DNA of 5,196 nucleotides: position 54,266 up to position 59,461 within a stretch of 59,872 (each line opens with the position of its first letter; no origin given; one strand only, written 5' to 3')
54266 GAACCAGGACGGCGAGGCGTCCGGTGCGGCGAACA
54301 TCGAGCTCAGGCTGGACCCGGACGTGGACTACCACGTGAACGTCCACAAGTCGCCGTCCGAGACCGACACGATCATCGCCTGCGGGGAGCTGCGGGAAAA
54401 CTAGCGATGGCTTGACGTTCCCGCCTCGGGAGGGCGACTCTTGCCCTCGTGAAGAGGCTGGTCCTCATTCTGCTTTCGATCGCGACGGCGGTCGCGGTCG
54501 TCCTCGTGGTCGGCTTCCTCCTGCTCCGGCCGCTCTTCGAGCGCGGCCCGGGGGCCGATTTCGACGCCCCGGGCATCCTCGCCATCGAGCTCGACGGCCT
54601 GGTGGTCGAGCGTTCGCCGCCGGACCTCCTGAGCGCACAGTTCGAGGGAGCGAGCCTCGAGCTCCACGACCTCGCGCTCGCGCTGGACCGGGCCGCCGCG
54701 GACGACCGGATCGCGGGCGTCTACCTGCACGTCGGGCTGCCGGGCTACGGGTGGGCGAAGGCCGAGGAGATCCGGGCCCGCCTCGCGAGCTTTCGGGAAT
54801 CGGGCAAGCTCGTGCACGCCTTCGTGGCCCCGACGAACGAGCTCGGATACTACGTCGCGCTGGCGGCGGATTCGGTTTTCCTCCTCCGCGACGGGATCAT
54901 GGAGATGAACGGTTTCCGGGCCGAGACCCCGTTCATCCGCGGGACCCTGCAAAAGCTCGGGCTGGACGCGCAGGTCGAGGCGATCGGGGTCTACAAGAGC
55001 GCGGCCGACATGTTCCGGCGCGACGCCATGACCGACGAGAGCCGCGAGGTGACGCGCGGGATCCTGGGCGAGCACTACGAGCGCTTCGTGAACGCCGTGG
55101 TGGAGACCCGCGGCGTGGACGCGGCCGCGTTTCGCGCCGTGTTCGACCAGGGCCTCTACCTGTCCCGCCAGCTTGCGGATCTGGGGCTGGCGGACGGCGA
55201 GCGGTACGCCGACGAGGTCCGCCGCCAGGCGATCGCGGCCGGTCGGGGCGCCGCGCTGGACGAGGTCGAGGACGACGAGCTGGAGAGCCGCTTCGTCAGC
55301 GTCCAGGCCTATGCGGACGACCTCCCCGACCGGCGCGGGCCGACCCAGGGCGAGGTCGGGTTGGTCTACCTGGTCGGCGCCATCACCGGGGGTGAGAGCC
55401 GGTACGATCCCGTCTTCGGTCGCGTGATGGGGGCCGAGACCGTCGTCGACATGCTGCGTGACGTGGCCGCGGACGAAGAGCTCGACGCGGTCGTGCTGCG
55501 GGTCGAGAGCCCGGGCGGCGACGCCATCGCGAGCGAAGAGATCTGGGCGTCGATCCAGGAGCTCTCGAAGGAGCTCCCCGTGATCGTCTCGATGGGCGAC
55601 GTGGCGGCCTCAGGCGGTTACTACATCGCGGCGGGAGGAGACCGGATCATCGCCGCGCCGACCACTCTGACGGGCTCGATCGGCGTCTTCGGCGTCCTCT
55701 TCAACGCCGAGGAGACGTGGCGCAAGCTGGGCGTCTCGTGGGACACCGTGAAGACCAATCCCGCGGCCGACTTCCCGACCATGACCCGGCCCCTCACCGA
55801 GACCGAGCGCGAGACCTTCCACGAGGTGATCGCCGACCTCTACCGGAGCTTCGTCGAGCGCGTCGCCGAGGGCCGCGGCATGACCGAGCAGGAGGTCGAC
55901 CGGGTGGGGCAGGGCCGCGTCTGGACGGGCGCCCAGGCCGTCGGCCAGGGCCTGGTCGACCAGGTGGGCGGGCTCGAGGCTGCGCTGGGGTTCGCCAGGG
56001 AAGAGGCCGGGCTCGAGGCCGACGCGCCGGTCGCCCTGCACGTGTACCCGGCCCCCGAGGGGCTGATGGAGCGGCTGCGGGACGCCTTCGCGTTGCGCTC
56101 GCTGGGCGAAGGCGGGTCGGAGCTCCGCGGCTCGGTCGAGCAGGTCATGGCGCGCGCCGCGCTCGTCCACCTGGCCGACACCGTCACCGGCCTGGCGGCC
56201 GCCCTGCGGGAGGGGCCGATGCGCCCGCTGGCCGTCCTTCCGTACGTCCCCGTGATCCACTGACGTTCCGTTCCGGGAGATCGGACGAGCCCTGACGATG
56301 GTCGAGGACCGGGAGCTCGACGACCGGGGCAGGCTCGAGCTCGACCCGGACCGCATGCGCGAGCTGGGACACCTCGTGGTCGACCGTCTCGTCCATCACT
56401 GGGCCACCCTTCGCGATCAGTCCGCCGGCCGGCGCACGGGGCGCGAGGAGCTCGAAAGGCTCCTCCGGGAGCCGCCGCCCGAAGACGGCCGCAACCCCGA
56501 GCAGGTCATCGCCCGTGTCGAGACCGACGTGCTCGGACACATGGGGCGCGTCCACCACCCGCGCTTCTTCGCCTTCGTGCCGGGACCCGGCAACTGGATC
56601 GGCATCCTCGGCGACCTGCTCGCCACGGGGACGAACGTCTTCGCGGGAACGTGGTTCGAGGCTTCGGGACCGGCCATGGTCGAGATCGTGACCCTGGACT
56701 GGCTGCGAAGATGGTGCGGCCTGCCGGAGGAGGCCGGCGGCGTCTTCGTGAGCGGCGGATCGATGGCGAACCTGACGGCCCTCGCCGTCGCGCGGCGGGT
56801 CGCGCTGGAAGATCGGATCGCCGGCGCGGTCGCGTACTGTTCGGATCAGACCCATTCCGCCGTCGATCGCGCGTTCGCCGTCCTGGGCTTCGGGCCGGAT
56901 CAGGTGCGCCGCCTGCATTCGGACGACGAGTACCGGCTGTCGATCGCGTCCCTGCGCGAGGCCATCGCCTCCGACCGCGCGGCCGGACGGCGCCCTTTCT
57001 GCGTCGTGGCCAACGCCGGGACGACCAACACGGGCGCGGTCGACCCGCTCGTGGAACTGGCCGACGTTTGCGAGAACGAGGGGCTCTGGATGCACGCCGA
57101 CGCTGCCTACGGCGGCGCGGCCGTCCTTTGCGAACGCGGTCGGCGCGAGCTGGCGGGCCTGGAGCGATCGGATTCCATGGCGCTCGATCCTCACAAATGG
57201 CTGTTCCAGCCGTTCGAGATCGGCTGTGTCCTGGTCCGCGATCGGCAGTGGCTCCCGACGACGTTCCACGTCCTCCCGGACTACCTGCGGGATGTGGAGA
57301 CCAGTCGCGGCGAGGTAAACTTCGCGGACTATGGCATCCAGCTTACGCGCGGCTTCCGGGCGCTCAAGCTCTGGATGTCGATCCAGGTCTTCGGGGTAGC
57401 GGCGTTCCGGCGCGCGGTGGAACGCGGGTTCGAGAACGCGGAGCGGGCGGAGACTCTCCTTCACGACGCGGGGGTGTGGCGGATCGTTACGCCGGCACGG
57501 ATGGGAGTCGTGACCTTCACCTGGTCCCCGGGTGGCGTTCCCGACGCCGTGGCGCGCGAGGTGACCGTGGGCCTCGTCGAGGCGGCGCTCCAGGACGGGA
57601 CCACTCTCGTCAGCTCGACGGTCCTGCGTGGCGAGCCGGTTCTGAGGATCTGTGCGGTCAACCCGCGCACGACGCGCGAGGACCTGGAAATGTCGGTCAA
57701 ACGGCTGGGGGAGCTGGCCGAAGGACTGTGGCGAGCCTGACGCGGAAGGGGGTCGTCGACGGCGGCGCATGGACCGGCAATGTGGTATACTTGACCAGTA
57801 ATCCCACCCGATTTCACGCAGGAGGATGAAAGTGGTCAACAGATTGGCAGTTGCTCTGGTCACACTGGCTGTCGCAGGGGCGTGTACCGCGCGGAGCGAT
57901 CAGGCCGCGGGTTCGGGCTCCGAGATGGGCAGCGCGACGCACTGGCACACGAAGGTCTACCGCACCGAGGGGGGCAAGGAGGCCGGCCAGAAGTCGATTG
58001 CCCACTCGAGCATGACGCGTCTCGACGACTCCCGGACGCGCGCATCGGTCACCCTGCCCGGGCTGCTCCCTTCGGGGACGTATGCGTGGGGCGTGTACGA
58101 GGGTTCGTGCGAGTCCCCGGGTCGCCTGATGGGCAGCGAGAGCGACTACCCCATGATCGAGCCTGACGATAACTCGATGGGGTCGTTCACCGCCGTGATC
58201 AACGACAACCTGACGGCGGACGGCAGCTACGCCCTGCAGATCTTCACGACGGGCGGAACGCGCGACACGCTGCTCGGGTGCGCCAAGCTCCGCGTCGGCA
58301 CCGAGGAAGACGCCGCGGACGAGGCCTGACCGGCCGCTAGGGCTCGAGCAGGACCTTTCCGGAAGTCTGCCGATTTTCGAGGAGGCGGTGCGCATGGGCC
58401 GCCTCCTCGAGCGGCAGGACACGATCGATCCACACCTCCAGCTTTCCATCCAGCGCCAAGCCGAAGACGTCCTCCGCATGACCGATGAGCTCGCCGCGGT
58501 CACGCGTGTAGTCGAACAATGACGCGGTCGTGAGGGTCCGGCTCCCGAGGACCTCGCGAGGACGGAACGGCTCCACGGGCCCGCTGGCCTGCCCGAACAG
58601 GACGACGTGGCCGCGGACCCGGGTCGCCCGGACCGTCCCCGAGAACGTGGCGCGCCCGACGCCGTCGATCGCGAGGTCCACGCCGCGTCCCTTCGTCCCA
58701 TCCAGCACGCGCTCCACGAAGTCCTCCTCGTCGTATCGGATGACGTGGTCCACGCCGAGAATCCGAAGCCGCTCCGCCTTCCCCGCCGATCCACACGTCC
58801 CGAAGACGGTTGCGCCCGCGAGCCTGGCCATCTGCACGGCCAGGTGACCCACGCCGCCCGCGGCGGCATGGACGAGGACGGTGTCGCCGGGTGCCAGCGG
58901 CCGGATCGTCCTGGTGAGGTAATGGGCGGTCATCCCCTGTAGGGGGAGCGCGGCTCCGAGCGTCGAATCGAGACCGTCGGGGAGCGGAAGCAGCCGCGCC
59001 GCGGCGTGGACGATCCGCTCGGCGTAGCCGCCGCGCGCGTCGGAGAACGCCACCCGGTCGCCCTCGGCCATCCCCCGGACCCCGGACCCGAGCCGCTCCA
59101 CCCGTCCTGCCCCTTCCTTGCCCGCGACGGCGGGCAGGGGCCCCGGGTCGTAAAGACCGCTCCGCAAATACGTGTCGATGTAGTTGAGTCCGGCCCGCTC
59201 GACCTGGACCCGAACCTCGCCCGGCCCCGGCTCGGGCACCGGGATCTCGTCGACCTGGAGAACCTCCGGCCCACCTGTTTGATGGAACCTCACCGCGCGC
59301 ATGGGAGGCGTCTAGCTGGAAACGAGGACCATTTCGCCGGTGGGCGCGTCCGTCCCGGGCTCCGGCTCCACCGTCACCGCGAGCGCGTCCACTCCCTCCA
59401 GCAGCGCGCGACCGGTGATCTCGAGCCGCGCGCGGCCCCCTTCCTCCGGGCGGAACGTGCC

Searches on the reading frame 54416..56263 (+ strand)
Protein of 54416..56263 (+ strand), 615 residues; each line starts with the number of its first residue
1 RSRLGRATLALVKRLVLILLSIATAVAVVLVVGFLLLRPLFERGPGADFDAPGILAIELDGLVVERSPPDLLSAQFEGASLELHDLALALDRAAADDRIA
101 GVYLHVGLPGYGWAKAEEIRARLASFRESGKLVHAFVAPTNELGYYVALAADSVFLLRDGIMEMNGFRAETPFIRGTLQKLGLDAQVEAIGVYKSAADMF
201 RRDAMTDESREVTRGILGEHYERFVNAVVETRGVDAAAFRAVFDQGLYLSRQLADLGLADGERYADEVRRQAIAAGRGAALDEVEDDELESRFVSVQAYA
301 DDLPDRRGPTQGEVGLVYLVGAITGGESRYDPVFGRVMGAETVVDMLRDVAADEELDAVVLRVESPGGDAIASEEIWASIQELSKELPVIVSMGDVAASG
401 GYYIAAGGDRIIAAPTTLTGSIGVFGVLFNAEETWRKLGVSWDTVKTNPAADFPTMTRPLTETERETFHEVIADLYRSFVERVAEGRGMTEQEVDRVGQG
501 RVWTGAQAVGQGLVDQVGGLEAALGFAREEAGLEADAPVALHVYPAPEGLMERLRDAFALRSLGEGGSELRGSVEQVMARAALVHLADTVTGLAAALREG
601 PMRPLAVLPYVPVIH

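Call 73: search_protein_families(library=pfam, proteins=[window:54416-56263:+], max_evalue=0.00001)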
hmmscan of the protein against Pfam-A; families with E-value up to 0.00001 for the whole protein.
window:54416-56263:+ (615 aa): 2 families
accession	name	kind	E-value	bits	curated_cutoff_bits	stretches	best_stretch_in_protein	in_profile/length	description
PF01343.23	Peptidase_S49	-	3.3e-67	225.7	24.9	2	383-533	3-153/154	Peptidase family S49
PF25145.1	NfeD1b_N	-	6.4e-07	29.6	40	0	350-424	25-97/189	NfeD1b, N-terminal domain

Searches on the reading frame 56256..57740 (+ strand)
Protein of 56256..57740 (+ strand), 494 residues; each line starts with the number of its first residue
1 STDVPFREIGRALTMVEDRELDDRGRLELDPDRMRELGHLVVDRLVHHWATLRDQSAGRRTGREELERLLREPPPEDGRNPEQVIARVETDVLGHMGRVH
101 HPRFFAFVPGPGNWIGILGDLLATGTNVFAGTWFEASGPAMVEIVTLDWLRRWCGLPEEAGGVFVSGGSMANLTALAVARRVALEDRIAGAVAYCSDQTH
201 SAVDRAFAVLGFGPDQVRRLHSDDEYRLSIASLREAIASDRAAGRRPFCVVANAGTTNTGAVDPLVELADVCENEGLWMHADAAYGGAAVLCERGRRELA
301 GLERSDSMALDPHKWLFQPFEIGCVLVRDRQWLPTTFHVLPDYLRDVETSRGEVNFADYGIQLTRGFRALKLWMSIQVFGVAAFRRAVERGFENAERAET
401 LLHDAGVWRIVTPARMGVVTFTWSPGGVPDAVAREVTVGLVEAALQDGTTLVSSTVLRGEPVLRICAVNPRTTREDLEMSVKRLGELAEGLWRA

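Call 73: search_protein_families(library=pfam, proteins=[window:56256-57740:+], max_evalue=0.00001)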
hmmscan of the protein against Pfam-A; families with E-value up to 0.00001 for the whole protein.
window:56256-57740:+ (494 aa): 2 families
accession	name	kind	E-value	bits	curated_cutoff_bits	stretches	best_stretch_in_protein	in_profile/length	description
PF00282.25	Pyridoxal_deC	-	9.4e-74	248.8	27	1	66-422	4-373/375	Pyridoxal-dependent decarboxylase conserved domain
PF01212.27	Beta_elim_lyase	-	7e-06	26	27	1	160-343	48-215/288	Beta-eliminating lyase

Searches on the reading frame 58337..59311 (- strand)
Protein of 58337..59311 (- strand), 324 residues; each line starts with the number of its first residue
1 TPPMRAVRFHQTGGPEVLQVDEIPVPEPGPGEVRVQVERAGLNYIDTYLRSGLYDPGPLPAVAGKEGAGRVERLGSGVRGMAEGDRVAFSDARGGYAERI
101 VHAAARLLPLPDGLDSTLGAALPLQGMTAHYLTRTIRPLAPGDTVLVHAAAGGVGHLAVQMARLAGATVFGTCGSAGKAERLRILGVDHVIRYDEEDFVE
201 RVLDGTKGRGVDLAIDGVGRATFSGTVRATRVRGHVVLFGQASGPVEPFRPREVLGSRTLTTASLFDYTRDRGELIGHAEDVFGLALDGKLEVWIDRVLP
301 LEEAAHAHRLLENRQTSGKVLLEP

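Call 73: search_protein_families(library=pfam, proteins=[window:58337-59311:-], max_evalue=0.00001)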
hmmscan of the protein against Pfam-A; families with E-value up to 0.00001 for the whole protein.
window:58337-59311:- (324 aa): 3 families
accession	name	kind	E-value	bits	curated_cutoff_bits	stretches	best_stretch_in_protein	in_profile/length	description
PF00107.32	ADH_zinc_N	-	3.7e-24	85.6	31.8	1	153-260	1-109/129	Zinc-binding dehydrogenase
PF13602.12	ADH_zinc_N_2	-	4.4e-23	83.1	27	1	185-322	1-134/134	Zinc-binding dehydrogenase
PF08240.17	ADH_N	-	9.3e-16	58.4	23.5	1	29-112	1-104/104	Alcohol dehydrogenase GroES-like domain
